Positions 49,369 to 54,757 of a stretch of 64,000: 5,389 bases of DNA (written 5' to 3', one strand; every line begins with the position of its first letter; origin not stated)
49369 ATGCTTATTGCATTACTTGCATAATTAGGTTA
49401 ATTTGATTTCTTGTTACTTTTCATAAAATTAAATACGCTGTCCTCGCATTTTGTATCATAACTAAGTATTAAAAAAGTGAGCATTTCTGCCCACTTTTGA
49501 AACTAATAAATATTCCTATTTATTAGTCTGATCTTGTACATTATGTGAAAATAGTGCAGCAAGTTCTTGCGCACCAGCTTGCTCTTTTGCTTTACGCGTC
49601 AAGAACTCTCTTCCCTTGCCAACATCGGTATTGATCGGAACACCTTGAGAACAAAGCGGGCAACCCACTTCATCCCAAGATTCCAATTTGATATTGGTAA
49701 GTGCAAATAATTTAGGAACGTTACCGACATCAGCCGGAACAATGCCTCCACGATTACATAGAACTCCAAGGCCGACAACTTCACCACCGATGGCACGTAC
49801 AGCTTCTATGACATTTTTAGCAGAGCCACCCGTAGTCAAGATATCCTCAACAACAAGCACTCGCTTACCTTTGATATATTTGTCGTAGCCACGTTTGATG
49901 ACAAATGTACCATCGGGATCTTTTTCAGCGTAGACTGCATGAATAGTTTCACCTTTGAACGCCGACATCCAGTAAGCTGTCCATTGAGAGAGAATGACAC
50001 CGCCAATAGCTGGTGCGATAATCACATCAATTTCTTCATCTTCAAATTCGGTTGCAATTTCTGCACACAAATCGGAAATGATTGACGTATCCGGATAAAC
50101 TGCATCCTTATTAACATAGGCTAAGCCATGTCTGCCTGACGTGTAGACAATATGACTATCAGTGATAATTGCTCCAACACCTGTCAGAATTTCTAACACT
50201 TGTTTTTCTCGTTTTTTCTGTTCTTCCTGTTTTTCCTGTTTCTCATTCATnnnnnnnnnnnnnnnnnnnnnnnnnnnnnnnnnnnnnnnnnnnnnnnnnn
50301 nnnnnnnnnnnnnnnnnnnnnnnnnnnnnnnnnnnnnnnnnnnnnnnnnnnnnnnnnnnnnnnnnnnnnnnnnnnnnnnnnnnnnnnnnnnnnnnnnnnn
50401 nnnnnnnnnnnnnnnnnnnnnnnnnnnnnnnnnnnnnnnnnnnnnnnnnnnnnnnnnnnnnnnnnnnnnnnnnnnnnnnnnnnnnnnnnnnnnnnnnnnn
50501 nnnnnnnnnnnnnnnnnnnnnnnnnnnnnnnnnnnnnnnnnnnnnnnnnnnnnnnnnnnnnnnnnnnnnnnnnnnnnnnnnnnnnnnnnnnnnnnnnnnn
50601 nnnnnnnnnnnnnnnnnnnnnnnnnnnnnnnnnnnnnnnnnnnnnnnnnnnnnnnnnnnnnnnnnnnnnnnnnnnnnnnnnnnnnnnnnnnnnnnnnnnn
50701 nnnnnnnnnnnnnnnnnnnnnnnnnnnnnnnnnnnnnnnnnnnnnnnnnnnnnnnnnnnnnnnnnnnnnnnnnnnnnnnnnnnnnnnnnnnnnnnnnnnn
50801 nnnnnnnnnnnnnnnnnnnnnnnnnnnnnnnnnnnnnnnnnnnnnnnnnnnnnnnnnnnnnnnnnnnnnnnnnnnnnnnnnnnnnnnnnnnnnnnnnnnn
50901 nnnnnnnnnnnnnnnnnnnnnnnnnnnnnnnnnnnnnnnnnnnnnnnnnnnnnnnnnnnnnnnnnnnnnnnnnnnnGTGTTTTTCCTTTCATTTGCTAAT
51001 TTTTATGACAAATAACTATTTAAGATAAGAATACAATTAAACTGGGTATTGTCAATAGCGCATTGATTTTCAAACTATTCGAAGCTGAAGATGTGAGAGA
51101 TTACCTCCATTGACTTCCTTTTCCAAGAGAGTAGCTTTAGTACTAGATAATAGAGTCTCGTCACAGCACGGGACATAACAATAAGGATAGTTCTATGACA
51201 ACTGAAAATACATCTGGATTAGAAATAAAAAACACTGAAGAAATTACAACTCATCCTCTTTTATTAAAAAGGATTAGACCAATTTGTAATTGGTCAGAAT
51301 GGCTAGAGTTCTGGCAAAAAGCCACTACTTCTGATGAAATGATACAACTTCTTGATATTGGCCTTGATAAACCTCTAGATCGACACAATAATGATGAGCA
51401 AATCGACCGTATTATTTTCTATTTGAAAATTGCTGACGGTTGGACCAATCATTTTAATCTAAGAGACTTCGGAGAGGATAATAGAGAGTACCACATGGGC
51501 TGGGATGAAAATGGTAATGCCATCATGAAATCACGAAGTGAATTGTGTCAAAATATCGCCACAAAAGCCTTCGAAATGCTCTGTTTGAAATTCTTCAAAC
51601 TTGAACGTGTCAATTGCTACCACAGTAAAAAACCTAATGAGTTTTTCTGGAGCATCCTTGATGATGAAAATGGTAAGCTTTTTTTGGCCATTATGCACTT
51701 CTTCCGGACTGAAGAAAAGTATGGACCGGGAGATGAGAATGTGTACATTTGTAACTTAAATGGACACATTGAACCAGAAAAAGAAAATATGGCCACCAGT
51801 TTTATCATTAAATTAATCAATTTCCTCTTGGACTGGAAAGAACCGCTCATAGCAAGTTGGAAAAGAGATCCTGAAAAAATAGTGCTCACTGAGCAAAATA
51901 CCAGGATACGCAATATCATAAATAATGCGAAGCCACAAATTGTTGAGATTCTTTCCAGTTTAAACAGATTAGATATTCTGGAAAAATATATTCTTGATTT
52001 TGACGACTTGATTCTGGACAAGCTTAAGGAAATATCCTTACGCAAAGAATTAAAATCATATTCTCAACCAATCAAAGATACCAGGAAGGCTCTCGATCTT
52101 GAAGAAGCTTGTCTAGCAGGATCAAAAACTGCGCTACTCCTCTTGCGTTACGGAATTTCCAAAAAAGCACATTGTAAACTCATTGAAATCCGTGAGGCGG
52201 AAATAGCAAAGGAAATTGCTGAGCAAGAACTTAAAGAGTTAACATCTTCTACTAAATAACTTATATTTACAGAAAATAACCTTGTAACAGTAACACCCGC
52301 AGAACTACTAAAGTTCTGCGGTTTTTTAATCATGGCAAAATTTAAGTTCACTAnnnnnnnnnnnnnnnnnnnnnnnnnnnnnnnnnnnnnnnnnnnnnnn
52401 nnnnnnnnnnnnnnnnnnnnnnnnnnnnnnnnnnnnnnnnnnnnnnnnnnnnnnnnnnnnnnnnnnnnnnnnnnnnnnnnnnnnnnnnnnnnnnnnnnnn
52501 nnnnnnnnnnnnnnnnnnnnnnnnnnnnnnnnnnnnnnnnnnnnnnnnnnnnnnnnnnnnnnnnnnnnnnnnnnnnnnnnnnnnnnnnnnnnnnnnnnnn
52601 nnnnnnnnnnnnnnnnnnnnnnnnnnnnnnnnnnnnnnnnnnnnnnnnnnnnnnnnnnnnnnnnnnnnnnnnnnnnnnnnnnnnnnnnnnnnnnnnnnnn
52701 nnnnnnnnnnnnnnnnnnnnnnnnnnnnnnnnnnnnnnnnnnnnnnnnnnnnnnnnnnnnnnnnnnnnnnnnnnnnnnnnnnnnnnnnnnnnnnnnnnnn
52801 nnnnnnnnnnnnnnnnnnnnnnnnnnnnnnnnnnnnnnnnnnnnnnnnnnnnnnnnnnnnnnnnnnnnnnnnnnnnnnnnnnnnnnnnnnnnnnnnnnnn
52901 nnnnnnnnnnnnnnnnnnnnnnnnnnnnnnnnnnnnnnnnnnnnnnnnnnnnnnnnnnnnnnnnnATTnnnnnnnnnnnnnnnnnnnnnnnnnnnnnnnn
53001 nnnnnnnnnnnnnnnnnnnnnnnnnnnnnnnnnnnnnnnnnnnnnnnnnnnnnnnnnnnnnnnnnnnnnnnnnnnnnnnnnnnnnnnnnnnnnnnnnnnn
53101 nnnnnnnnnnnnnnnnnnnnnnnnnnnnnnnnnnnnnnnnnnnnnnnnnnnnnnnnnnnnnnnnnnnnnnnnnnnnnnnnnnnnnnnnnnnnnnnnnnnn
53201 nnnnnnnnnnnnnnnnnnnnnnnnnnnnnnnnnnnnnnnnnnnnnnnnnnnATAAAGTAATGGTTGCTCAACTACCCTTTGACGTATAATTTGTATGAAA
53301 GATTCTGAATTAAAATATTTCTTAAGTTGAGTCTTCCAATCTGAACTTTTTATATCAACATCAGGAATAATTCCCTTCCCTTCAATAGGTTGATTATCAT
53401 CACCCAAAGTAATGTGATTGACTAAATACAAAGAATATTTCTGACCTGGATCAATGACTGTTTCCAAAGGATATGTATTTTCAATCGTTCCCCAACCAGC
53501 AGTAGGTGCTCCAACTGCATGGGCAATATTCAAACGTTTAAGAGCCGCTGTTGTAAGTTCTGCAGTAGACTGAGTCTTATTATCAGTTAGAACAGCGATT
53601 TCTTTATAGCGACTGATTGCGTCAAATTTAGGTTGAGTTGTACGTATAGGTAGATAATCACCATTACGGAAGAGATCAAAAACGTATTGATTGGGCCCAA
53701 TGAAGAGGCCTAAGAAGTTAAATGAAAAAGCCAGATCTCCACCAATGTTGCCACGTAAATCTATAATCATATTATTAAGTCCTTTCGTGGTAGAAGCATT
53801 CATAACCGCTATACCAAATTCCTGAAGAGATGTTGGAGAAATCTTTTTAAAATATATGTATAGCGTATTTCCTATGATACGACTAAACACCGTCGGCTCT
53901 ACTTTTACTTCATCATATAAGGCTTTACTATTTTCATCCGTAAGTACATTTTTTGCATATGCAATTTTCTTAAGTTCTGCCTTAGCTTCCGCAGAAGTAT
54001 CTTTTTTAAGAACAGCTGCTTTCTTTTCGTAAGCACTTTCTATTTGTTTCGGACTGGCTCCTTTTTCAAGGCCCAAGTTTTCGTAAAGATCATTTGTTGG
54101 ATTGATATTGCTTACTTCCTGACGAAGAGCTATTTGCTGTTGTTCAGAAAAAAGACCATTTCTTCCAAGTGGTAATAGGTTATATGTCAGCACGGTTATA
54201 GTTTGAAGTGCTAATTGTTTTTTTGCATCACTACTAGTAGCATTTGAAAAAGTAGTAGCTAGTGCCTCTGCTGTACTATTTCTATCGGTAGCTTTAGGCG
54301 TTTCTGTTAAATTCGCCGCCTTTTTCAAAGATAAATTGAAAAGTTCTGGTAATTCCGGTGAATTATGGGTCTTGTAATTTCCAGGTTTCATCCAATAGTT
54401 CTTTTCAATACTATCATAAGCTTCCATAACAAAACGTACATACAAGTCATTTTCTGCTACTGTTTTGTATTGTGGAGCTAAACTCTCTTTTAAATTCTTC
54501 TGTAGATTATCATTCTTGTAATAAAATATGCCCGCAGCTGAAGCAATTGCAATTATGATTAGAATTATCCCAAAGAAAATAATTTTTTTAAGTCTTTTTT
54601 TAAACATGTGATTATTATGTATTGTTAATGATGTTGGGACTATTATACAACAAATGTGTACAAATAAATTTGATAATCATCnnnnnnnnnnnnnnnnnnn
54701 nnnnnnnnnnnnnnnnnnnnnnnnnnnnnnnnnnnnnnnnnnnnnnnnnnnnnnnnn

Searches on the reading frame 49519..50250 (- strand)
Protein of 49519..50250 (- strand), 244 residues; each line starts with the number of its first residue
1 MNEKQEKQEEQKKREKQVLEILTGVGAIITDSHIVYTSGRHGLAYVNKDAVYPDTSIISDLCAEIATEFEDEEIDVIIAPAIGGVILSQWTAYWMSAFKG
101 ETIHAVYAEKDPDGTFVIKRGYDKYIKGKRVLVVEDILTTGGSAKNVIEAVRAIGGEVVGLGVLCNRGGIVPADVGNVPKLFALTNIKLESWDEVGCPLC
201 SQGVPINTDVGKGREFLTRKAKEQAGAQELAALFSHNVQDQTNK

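Call 97: search_protein_families(library=pfam, proteins=[window:49519-50250:-], max_evalue=0.0001)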
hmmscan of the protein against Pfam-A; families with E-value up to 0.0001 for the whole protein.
window:49519-50250:- (244 aa): 1 family
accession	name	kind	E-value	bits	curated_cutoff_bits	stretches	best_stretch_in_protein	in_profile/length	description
PF00156.33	Pribosyltran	-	2.9e-12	46.6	26.3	1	60-169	13-128/158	Phosphoribosyl transferase domain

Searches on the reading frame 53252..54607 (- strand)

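Call 97: search_protein_families(library=pfam, proteins=[window:53252-54607:-], max_evalue=0.0001)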
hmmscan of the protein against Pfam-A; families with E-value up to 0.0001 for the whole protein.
window:53252-54607:- (452 aa): 2 families
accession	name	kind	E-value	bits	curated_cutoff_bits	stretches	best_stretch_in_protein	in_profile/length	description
PF03572.23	Peptidase_S41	-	8e-21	74.8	24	1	253-418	7-164/165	Peptidase family S41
PF00226.36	DnaJ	-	7.5e-09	36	27.8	1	173-232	1-63/63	DnaJ domain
